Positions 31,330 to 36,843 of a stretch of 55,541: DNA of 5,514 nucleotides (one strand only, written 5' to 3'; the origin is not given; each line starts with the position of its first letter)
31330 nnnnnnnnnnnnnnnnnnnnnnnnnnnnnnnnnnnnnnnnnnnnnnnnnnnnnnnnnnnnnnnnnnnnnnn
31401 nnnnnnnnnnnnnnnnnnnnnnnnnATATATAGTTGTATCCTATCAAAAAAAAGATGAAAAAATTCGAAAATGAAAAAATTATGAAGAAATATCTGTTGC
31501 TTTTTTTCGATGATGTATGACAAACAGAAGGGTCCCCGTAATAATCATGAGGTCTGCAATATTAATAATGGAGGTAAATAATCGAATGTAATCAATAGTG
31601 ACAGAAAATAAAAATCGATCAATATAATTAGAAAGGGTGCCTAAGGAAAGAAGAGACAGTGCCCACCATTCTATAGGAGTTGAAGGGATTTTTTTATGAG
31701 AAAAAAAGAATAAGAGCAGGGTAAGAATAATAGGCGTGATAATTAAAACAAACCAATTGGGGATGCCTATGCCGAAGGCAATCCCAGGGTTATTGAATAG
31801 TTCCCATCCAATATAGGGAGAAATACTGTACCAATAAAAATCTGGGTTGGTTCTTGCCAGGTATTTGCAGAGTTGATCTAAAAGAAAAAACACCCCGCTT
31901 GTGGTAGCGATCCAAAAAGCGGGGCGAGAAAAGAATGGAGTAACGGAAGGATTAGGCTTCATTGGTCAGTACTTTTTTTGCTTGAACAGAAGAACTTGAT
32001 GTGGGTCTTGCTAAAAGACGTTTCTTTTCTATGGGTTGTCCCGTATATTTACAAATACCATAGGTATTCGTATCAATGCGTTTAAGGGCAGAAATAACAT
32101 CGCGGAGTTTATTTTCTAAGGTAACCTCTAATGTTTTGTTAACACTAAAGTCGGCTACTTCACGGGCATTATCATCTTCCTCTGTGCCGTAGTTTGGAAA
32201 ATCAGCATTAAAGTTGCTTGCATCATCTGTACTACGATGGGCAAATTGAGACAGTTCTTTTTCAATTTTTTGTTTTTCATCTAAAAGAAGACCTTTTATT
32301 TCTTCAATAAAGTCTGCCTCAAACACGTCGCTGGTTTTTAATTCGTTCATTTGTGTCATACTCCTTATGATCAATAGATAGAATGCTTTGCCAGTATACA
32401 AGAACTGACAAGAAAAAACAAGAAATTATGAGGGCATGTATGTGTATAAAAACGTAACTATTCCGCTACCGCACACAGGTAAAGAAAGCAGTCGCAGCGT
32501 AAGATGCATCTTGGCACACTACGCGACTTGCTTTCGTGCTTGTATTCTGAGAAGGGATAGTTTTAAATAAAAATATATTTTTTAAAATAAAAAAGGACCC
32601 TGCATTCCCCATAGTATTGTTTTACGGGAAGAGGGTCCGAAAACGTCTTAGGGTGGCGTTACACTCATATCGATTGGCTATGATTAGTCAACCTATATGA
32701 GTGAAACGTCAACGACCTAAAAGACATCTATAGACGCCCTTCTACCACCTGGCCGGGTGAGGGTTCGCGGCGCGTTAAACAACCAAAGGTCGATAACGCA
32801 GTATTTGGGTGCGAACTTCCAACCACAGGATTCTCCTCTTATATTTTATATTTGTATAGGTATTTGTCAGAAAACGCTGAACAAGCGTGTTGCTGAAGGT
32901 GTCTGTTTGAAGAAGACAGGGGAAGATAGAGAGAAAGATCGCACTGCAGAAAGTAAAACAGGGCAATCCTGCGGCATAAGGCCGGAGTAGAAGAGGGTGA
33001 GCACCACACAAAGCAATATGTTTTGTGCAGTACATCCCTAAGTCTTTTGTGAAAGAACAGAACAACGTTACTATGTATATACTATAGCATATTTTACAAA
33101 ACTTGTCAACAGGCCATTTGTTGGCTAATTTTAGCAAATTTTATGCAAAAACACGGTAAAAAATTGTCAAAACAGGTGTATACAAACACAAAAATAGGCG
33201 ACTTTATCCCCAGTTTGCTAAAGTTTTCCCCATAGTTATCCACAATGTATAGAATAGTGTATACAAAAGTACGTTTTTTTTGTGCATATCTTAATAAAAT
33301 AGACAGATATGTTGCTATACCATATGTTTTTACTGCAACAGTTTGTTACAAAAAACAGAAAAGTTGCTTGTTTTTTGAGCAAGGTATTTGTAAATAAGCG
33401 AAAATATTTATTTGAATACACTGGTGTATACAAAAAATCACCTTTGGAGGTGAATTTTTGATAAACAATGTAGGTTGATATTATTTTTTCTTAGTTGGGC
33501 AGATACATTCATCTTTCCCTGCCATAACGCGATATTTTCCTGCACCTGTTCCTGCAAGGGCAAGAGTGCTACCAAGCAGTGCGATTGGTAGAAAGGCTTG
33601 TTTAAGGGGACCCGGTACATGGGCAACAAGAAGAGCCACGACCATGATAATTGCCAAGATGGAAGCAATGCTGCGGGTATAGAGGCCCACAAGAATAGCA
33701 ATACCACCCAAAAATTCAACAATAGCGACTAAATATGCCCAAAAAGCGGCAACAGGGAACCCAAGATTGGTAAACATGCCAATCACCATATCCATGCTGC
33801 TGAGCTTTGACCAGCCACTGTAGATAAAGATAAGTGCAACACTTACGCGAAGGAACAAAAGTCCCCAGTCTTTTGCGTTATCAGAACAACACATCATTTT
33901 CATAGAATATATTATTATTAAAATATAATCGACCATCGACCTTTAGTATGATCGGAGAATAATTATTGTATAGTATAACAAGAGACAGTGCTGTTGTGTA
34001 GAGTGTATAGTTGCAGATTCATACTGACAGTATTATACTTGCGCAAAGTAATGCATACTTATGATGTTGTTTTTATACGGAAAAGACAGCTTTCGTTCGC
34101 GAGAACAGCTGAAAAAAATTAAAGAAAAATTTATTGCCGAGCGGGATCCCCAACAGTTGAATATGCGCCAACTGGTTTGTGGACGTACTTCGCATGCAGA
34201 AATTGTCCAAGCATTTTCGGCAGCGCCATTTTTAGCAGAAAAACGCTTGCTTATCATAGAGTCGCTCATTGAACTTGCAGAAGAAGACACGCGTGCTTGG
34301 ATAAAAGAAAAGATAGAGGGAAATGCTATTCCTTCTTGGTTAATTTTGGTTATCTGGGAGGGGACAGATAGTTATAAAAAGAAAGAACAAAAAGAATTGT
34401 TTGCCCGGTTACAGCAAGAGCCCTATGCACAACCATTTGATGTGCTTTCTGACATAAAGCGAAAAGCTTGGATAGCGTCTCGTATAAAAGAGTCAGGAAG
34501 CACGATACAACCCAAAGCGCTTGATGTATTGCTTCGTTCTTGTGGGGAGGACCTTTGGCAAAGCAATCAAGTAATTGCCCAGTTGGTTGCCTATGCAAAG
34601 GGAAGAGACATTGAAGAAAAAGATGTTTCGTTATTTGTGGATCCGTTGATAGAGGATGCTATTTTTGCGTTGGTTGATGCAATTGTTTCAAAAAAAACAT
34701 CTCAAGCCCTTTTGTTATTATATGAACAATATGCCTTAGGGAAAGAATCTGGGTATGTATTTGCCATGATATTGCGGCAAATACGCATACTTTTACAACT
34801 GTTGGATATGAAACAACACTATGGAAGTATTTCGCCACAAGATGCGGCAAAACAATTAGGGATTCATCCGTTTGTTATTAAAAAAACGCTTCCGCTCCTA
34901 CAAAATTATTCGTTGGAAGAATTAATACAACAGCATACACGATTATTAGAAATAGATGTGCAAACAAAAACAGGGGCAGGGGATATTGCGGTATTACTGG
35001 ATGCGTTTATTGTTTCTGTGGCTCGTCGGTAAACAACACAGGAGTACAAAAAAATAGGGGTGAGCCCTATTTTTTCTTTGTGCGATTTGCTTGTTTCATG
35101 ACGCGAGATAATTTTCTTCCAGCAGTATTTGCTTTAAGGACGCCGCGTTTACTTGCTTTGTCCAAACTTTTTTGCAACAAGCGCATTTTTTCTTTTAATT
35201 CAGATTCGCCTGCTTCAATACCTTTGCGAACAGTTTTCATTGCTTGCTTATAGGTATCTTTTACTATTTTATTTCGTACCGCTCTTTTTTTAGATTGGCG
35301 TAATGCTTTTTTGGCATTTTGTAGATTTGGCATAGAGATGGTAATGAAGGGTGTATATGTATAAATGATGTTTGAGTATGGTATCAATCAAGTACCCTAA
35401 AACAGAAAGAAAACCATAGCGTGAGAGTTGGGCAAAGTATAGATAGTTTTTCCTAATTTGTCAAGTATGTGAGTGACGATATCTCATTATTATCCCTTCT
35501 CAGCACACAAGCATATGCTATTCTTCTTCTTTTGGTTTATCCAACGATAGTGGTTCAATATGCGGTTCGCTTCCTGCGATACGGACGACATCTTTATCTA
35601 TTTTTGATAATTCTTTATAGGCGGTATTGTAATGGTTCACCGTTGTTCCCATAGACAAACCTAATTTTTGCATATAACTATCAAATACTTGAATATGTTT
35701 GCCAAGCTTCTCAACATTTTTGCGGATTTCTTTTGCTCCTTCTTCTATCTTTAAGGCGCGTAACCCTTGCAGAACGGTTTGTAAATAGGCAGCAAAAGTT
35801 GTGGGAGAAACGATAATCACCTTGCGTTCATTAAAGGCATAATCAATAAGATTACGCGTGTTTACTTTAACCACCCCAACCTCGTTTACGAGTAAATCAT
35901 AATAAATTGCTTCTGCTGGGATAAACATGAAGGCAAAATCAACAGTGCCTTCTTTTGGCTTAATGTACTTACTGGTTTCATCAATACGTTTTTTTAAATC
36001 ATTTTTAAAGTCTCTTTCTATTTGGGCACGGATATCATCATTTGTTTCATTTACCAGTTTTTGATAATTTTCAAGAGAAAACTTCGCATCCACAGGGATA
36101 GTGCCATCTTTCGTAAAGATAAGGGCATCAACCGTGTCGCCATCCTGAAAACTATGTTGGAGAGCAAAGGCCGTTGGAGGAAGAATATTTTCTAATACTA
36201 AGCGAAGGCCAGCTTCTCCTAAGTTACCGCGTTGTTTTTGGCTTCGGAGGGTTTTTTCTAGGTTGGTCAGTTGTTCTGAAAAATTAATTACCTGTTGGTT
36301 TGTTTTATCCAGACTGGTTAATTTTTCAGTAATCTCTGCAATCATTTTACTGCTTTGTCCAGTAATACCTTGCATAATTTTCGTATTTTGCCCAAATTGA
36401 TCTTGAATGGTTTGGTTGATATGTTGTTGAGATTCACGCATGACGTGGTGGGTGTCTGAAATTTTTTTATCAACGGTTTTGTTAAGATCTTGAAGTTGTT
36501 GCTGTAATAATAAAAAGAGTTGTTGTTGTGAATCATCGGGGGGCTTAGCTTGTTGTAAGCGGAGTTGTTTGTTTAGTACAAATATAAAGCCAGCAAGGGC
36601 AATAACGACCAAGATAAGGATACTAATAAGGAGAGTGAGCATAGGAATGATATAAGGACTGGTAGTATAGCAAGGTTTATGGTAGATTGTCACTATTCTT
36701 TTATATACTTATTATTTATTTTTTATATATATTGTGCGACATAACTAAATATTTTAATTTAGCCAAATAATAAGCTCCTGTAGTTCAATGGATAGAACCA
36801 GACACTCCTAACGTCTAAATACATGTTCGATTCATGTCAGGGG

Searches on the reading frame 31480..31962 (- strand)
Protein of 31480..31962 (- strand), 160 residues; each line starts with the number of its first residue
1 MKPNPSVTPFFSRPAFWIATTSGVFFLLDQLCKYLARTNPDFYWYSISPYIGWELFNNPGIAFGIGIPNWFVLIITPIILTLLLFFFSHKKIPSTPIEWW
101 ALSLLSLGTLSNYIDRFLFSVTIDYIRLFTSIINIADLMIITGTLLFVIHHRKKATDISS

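Call 10: search_protein_families(library=pfam, proteins=[window:31480-31962:-], max_evalue=0.001)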
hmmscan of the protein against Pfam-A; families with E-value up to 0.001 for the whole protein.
window:31480-31962:- (160 aa): 1 family
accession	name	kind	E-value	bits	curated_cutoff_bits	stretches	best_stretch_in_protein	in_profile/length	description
PF01252.23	Peptidase_A8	-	9.2e-21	75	25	1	24-150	4-139/142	Signal peptidase (SPase) II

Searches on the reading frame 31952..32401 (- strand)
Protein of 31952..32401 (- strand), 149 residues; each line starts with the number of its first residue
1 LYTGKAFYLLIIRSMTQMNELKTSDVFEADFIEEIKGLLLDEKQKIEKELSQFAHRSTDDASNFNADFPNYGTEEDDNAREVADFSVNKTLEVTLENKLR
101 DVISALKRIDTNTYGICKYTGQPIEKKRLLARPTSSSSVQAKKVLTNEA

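Call 10: search_protein_families(library=pfam, proteins=[window:31952-32401:-], max_evalue=0.001)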
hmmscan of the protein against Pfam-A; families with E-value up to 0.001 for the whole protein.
window:31952-32401:- (149 aa): 1 family
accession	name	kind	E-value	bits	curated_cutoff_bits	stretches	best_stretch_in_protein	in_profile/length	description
PF01258.23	zf-dskA_traR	-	0.00081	19.8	24.9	0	113-134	2-23/36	Prokaryotic dksA/traR C4-type zinc finger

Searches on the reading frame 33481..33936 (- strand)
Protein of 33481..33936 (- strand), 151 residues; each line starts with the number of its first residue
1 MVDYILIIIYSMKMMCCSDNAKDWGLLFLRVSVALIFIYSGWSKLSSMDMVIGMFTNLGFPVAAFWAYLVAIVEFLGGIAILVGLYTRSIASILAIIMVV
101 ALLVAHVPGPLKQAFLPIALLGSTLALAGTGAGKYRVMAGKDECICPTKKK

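Call 79: search_protein_families(library=pfam, proteins=[window:33481-33936:-], max_evalue=0.01)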
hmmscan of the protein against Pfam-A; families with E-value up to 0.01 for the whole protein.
window:33481-33936:- (151 aa): 3 families
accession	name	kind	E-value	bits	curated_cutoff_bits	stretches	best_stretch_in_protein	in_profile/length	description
PF07681.17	DoxX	-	3.2e-21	76.2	23.6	1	25-106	1-84/85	DoxX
PF07291.16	MauE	-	4e-07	30.8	27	1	23-104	2-85/128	Methylamine utilisation protein MauE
PF13564.11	DoxX_2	-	8.6e-06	26.3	26.3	1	29-121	2-97/103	DoxX-like family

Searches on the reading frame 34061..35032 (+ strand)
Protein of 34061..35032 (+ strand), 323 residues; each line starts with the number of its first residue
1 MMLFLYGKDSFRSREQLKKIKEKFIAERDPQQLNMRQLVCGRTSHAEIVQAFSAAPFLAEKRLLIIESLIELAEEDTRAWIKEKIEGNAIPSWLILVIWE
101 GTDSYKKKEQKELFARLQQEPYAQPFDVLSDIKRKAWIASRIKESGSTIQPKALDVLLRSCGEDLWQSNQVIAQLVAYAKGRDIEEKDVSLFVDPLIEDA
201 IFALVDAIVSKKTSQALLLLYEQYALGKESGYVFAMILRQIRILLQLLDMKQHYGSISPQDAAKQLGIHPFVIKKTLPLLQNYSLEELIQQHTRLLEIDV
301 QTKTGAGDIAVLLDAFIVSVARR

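Call 10: search_protein_families(library=pfam, proteins=[window:34061-35032:+], max_evalue=0.001)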
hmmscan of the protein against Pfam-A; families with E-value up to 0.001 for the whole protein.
window:34061-35032:+ (323 aa): 2 families
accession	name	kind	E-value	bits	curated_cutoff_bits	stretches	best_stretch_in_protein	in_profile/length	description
PF21694.2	DNA_pol3_delta_C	-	2e-25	89.5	27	1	198-319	1-120/121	DNA polymerase III delta subunit, C-terminal domain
PF06144.19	DNA_pol3_delta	-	6.6e-05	23.3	21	0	4-118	2-115/124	DNA polymerase III, delta subunit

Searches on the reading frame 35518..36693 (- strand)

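Call 10: search_protein_families(library=pfam, proteins=[window:35518-36693:-], max_evalue=0.001)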
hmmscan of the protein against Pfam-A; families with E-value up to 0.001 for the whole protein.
window:35518-36693:- (391 aa): 2 families
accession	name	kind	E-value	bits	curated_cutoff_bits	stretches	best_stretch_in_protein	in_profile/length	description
PF02646.22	RmuC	-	3.5e-52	177.8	26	1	91-369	5-274/291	RmuC family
PF02932.22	Neur_chan_memb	-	4.3e-05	24.3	28.1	1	13-152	52-196/233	Neurotransmitter-gated ion-channel transmembrane region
